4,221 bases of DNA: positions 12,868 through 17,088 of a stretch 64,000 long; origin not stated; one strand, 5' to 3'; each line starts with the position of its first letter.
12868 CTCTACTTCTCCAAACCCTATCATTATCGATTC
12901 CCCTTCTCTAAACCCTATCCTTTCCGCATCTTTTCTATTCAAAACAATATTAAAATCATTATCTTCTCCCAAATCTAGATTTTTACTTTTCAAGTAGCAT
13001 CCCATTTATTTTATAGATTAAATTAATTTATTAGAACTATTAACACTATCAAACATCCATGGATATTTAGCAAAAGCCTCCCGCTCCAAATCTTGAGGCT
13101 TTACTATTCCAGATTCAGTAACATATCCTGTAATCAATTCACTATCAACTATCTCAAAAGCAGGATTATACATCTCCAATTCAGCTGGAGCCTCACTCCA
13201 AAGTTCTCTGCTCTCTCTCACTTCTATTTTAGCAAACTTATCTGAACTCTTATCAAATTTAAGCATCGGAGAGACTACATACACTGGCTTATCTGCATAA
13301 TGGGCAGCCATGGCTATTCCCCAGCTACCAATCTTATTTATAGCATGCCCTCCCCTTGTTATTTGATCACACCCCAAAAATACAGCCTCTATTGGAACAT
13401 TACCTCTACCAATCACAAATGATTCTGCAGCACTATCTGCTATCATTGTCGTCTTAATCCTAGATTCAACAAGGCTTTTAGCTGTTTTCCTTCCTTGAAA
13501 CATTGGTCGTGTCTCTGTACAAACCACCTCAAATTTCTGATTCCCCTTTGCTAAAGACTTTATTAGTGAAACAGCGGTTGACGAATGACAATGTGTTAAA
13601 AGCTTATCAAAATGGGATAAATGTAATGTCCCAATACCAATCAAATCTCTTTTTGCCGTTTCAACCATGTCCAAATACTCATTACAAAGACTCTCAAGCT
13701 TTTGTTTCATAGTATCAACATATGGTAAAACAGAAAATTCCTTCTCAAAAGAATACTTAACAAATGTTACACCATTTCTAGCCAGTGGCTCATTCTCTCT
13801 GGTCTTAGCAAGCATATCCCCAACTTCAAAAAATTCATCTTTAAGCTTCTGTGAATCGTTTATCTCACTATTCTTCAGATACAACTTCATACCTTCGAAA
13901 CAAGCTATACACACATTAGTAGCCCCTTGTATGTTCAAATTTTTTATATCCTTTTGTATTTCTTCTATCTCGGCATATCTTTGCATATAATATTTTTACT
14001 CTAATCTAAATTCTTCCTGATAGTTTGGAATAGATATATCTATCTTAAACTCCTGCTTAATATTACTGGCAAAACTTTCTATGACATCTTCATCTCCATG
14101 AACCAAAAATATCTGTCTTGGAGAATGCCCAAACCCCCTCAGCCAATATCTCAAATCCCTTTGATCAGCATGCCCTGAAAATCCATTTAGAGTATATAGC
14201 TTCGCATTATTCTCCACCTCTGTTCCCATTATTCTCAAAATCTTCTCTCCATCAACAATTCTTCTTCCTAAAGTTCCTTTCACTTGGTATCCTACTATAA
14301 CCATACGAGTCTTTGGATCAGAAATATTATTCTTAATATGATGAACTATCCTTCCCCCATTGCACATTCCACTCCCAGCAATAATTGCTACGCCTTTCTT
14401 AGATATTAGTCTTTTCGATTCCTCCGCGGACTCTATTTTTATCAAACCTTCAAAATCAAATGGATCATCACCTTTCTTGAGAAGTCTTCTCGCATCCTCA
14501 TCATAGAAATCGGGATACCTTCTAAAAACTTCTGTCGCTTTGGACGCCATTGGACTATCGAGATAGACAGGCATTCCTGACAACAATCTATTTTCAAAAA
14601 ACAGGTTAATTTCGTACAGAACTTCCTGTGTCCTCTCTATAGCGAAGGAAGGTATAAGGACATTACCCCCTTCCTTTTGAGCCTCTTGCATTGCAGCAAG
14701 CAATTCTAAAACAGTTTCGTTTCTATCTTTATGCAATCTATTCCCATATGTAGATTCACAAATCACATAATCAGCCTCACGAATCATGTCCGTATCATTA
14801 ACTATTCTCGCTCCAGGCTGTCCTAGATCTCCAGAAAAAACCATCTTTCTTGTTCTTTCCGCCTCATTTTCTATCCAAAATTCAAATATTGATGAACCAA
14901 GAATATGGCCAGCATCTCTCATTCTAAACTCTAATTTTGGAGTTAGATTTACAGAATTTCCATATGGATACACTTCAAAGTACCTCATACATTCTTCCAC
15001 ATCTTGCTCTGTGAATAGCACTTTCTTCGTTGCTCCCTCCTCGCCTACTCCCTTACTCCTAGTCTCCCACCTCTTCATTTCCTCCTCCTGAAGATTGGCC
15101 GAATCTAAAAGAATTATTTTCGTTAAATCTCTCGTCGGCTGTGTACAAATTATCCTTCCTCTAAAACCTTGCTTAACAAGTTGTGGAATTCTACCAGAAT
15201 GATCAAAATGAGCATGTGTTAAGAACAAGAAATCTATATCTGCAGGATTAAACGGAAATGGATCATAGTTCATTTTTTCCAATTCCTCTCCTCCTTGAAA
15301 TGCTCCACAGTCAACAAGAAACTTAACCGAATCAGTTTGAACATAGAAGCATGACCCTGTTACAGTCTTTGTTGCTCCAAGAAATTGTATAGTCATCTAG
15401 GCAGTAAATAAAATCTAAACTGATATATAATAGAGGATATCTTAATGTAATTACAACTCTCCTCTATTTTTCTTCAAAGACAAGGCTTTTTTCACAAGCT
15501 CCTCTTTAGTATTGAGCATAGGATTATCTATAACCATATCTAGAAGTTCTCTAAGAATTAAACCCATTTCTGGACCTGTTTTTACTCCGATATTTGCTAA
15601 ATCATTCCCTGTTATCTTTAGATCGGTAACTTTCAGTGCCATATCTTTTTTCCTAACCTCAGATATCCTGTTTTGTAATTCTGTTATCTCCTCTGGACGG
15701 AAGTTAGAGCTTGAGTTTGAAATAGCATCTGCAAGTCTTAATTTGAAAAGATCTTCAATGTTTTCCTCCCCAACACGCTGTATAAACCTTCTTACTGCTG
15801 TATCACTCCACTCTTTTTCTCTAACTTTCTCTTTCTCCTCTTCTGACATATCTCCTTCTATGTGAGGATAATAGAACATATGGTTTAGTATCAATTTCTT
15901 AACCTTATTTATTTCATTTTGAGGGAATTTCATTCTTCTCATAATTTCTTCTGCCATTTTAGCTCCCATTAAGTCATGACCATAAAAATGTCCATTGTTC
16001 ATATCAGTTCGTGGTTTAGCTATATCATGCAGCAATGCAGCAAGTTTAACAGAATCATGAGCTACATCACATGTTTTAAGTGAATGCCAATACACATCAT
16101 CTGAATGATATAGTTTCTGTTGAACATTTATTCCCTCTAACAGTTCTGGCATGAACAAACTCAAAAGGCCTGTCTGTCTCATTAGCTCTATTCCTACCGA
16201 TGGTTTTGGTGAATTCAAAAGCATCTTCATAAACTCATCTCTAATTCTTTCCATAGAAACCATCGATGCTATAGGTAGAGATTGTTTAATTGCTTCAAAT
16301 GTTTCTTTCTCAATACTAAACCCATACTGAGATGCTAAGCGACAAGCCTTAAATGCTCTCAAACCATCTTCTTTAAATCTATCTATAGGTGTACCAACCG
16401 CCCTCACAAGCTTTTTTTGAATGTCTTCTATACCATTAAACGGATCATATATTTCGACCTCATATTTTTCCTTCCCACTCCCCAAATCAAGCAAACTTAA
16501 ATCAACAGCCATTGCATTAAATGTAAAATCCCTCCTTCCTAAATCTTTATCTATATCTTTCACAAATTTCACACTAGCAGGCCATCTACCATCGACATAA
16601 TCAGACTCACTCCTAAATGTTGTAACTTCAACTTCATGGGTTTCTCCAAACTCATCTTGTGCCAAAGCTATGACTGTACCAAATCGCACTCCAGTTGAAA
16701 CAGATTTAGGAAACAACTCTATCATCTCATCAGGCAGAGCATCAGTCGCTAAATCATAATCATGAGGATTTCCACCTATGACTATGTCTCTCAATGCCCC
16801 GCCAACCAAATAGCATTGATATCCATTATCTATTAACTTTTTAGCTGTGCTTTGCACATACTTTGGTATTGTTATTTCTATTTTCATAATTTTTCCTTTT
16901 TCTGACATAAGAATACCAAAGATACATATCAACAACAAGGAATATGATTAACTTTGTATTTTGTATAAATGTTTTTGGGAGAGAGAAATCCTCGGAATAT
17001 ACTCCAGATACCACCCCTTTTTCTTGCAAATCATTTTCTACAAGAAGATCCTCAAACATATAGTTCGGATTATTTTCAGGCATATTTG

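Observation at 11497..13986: Archaeal-type AMP phosphorylase plus ribose-1,5-bisphosphate isomerase pair.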

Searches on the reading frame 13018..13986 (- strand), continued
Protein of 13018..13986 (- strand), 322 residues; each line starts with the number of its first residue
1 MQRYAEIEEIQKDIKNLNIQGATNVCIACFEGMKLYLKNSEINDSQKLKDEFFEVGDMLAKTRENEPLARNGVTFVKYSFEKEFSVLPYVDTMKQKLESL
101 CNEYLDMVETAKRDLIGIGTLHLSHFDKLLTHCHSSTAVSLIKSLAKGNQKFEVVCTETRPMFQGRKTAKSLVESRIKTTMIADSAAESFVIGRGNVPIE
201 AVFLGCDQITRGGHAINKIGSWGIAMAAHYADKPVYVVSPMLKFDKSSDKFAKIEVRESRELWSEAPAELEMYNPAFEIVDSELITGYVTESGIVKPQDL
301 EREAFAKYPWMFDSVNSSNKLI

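Call 44: find_related_loci(query=A1, collection=genome_contigs, flank=10000)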
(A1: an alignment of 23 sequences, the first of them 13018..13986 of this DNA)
Query A1 (322 aa) in genome_contigs; peptide patterns used: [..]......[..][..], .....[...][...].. (x = any residue, [..] = any of these).
599 stretches matched a pattern (row limit reached: there are more); 589 encode a relative of the query (tblastn E <= 1e-3); the best 80 are kept; 80 distinct loci.
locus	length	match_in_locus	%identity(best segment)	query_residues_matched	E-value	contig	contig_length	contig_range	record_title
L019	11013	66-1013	68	1-315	2e-150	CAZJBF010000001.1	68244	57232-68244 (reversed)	MAG TPA_asm: uncultured Candidatus Saccharibacteria bacterium isolate SRP192927_co3_861 genome assembly, contig: NODE_64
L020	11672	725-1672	66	1-316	2e-142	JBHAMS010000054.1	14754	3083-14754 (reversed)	MAG: Candidatus Dojkabacteria bacterium isolate D-36_MAG_6 D-36__109921, whole genome shotgun sequence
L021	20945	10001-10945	60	1-314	5e-135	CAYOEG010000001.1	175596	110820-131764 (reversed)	MAG TPA_asm: uncultured Candidatus Saccharibacteria bacterium isolate SRP294416_co1_479 genome assembly, contig: NODE_41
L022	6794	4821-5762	62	1-313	2e-134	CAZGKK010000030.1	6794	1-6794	MAG TPA_asm: uncultured Candidatus Saccharibacteria bacterium isolate SRP192927_co6_329 genome assembly, contig: NODE_30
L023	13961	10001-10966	61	1-321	1e-132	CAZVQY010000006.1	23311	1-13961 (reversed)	MAG TPA_asm: uncultured Candidatus Saccharibacteria bacterium isolate SRP192927_co5_224 genome assembly, contig: NODE_26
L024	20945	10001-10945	61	1-314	3e-132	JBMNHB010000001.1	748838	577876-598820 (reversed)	MAG: Candidatus Dojkabacteria bacterium isolate SBF912LR0HQ0189 contig_24471, whole genome shotgun sequence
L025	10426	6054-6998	61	1-314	6e-132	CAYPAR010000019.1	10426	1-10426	MAG TPA_asm: uncultured Candidatus Saccharibacteria bacterium isolate binchicken_co246_362 genome assembly, contig: NODE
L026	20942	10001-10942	61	1-313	3e-131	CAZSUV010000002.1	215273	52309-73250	MAG TPA_asm: uncultured Candidatus Saccharibacteria bacterium isolate SRP302447_co3_161 genome assembly, contig: NODE_15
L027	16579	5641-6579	61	1-312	2e-130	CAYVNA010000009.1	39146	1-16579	MAG TPA_asm: uncultured Candidatus Saccharibacteria bacterium isolate SRP192927_co3_886 genome assembly, contig: NODE_18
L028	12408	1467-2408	61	1-313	4e-130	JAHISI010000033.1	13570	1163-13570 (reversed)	MAG: Patescibacteria group bacterium isolate MM_PC_MetaG.mb.168 MM_PC_MetaG.mb.168_k141_902314, whole genome shotgun seq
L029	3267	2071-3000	60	3-311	6e-133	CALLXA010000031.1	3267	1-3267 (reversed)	MAG TPA_asm: uncultured bacterium isolate SRR3330206_bin.35_CONCOCT_v1.1_MAG genome assembly, contig: ERZ724085.19163, w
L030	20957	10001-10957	59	1-313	2e-125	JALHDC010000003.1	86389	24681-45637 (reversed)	MAG: bacterium isolate 1-no_shock_S1_027 scaffold_104, whole genome shotgun sequence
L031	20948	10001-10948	59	1-315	6e-125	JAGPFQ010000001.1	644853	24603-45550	Candidatus Dojkabacteria bacterium isolate Gw_SlDig_bin_189 Gw_SlDig_2_length_644853_cov_17.655297, whole genome shotgun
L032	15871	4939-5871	58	9-317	6e-122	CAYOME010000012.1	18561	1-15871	MAG TPA_asm: uncultured Candidatus Saccharibacteria bacterium isolate SRP294416_co1_589 genome assembly, contig: NODE_59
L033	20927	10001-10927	56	6-313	1e-117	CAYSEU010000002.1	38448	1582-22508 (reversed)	MAG TPA_asm: uncultured Candidatus Saccharibacteria bacterium isolate binchicken_co220_104 genome assembly, contig: NODE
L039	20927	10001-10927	55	6-313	6e-114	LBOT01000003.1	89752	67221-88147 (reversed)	MAG: candidate division WS6 bacterium GW2011_GWE2_33_157 UR32_C0003, whole genome shotgun sequence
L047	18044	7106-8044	47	3-312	1e-87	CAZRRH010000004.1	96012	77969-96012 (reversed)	MAG TPA_asm: uncultured Candidatus Saccharibacteria bacterium isolate binchicken_co115_314 genome assembly, contig: NODE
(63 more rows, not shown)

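Call 75: search_protein_families(library=ncbifam, proteins=[L047:5760-7094:+], max_evalue=0.00001)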
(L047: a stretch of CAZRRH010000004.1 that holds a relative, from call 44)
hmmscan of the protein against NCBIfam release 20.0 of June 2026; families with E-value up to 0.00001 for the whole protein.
L047:5760-7094:+ (444 aa): 6 families
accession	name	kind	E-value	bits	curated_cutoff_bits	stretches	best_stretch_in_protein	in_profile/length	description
TIGR03326.1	rubisco_III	equivalog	4.7e-150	500.2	497.45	1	22-423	13-426/426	type III ribulose-bisphosphate carboxylase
NF003252.0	PRK04208.1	subfamily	7.2e-144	479.8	438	1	21-426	27-458/468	ribulose-bisphosphate carboxylase large subunit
NF007095.0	PRK09549.1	equivalog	6.4e-85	285.1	409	1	22-426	3-404/407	2,3-diketo-5-methylthiopentyl-1-phosphate enolase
NF010002.0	PRK13475.1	equivalog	9.7e-77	258.5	489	1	17-420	18-437/459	ribulose-bisphosphate carboxylase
TIGR03332.1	salvage_mtnW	equivalog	6.3e-69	232.5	513.6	1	23-424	3-407/407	2,3-diketo-5-methylthiopentyl-1-phosphate enolase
NF042437.1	OxoIsoapPDcar_OiaX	equivalog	1.2e-67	228.6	700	1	27-424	5-412/412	3-oxo-isoapionate-4-phosphate decarboxylase OiaX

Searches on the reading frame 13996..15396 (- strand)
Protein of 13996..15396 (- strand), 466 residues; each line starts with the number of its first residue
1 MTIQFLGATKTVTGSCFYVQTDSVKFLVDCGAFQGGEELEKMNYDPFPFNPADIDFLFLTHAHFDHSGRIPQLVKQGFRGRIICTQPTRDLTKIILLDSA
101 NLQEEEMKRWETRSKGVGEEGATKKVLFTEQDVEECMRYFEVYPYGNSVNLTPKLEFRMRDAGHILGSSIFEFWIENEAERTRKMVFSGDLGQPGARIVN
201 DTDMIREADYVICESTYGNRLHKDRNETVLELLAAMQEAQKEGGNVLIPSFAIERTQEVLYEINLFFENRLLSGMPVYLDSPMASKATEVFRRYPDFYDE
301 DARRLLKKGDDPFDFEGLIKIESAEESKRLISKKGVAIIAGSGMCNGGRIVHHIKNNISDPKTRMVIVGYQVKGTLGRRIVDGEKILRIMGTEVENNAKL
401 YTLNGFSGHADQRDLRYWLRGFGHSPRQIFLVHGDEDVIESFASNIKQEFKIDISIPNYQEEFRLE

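Call 64: search_protein_families(library=ncbifam, proteins=[window:13996-15396:-], max_evalue=0.00001)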
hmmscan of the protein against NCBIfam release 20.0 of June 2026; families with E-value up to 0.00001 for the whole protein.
window:13996-15396:- (466 aa): 5 families
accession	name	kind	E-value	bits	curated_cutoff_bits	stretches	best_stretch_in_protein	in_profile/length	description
NF045584.1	cas14_MBL_CASP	equivalog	8.5e-122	407.5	800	1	1-460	1-435/612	type VII CRISPR-associated protein Cas14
TIGR03675.1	arCOG00543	equivalog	2.5e-98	329.9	580.2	1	2-465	176-630/631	beta-CASP ribonuclease aCPSF1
TIGR04122.1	Xnuc_lig_assoc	equivalog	7.5e-10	38.1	325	1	144-268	68-187/326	ligase-associated DNA damage response exonuclease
NF033105.1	bla_subclass_B3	equivalog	1.5e-06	27.7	240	0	15-76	24-84/257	subclass B3 metallo-beta-lactamase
NF000801.0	PRK00055.1-3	equivalog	1.8e-06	27.2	252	0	15-74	21-74/307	ribonuclease Z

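Call 78: search_solved_structures(query=window:13996-15396:-, max_evalue=1e-20, show_alignments=0)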
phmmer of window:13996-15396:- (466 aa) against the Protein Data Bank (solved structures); distinct sequences matched with E-value up to 1e-20: 26.
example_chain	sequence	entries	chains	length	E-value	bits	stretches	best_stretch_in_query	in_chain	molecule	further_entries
2dkf_A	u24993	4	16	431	6.3e-86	292.2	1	4-440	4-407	metallo-beta-lactamase superfamily protein | Ribonuclease TTHA0252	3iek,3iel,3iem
3idz_A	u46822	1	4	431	2.3e-85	290.4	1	4-440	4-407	Ribonuclease TTHA0252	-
3ie0_A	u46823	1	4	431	4.3e-85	289.5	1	4-440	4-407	Ribonuclease TTHA0252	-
3ie2_A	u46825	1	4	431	1.2e-84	288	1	4-439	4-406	Ribonuclease TTHA0252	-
3ie1_A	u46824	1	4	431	1.5e-84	287.6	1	4-440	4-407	Ribonuclease TTHA0252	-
3a4y_A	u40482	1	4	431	1.5e-84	287.6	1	4-440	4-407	Ribonuclease TTHA0252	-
2xr1_A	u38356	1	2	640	2.7e-66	227.5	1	3-455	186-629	CLEAVAGE AND POLYADENYLATION SPECIFICITY FACTOR 100 KD SUBUNIT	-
8yhd_H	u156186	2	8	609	4.7e-63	216.8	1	3-459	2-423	a protein | Cas14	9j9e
8yhe_H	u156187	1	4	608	1.1e-61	212.2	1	3-459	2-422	protein structure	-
2ycb_A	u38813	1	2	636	2e-61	211.4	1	6-464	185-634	CLEAVAGE AND POLYADENYLATION SPECIFICITY FACTOR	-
21bh_H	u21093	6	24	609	1.2e-60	208.9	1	3-459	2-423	a protein | Protein structure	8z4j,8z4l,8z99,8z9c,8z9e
3af5_A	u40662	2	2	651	7e-53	183.3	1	4-465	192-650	Putative uncharacterized protein PH1404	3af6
9bct_J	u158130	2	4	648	2.9e-49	171.3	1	4-465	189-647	Transcription termination factor FttA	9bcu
2i7t_A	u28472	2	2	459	1.7e-42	149.1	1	3-450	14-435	Cleavage and polyadenylation specificity factor 73 kDa subunit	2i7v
6m8q_A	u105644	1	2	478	2e-42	148.8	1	3-450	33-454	Cleavage and polyadenylation specificity factor subunit 3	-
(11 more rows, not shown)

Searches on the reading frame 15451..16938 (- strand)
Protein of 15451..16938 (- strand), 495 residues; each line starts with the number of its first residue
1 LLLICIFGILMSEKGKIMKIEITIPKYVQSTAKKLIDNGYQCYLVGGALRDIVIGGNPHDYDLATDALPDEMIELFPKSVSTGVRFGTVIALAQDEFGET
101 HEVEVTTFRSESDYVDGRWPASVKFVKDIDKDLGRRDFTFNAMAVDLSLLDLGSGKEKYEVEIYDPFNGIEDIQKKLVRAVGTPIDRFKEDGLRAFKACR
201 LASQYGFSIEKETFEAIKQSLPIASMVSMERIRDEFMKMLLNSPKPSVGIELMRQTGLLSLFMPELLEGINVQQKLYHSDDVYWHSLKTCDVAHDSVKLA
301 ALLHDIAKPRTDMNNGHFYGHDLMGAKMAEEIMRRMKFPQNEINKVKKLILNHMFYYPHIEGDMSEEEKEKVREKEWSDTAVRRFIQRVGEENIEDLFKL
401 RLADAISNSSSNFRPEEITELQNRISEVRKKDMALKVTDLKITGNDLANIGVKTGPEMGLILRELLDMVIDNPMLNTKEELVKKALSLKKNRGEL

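Call 64: search_protein_families(library=ncbifam, proteins=[window:15451-16938:-], max_evalue=0.00001)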
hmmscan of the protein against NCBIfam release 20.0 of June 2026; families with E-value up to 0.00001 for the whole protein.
window:15451-16938:- (495 aa): 13 families
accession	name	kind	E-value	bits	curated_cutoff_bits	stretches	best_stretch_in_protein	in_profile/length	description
TIGR02692.1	tRNA_CCA_actino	equivalog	1.8e-77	261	438.8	1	26-479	14-456/466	CCA tRNA nucleotidyltransferase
NF009814.0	PRK13299.1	equivalog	2e-76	257.6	290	1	32-484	13-389/396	CCA tRNA nucleotidyltransferase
TIGR01942.1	pcnB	subfamily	2.4e-43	148.5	305.65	1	33-279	23-254/425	polynucleotide adenylyltransferase PcnB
NF008137.0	PRK10885.1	equivalog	2.1e-30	105.8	451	1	41-346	2-297/409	multifunctional CCA addition/repair protein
NF008634.1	PRK11623.1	equivalog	5.4e-24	84.6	702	1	34-241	55-259/469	polynucleotide adenylyltransferase PcnB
NF009813.0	PRK13298.1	equivalog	5.2e-18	65.1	606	1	42-362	3-316/417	tRNA CCA-pyrophosphorylase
NF041569.1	A-tRNAntase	equivalog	7.8e-18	64.1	1440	1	41-281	481-710/880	A-adding tRNA nucleotidyltransferase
NF009811.0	PRK13296.1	equivalog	6e-17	61.5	469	1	42-284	3-227/360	CCA tRNA nucleotidyltransferase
TIGR01693.1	UTase_glnD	equivalog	3.9e-14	51.9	519.4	1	183-354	327-518/850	[protein-PII] uridylyltransferase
NF009812.0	PRK13297.1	equivalog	2.3e-12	46.7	624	1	38-275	10-228/364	tRNA CCA-pyrophosphorylase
NF003467.0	PRK05092.1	equivalog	2.9e-10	38.5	959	0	299-354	544-592/940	[protein-PII] uridylyltransferase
NF002895.0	PRK03381.1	equivalog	8.9e-09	34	631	1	200-355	339-497/782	[protein-PII] uridylyltransferase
TIGR00277.1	HDIG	domain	2.3e-07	30.6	27.6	1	281-338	11-74/84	HDIG domain-containing metalloprotein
